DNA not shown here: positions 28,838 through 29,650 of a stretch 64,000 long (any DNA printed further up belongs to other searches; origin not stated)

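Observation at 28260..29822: ECF sigma factor divergent from a TlpA-like redoxin and a secreted four-CxxxC mini-protein, with an attC-like remnant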

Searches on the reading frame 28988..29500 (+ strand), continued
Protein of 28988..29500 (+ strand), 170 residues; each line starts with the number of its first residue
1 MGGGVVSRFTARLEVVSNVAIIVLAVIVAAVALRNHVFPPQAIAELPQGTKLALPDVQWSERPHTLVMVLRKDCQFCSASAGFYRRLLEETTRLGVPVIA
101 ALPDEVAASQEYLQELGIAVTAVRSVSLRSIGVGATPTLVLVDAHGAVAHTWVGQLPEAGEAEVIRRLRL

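Call 70: find_encoding_contigs(protein=P0084, flank=5000, max_places=2)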
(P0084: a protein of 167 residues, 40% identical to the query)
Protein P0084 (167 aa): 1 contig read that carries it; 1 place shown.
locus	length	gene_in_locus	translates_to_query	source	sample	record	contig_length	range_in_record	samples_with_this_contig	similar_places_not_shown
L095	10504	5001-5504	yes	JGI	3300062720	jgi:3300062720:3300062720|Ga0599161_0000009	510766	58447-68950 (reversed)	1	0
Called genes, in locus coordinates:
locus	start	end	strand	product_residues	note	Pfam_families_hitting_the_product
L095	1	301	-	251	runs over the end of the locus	PF12740:PETase, PF01738:DLH, PF12146:Hydrolase_4 (faint), PF00326:Peptidase_S9 (faint), PF02230:Abhydrolase_2, PF08840:BAAT_C (faint)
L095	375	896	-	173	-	PF13673:Acetyltransf_10, PF00583:Acetyltransf_1, PF13508:Acetyltransf_7, PF08445:FR47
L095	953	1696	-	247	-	PF00106:adh_short, PF08659:KR, PF13561:adh_short_C2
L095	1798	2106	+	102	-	-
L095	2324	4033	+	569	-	PF02511:Thy1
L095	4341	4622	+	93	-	PF12441:CopG_antitoxin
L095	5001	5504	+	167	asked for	-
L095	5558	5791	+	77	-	-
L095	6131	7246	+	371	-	PF00154:RecA_N, PF08423:Rad51, PF06745:ATPase (weak), PF27531:MT3502_N (weak), PF21096:RecA_C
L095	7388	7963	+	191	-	PF01467:CTP_transf_like, PF08218:Citrate_ly_lig (weak)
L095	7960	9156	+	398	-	PF00155:Aminotran_1_2, PF01041:DegT_DnrJ_EryC1, PF01053:Cys_Met_Meta_PP (weak)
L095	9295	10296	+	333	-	PF20511:PMI_typeI_cat (weak), PF21621:MPI_cupin_dom (weak)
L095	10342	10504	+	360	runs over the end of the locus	PF00483:NTP_transferase, PF12804:NTP_transf_3, PF22640:ManC_GMP_beta-helix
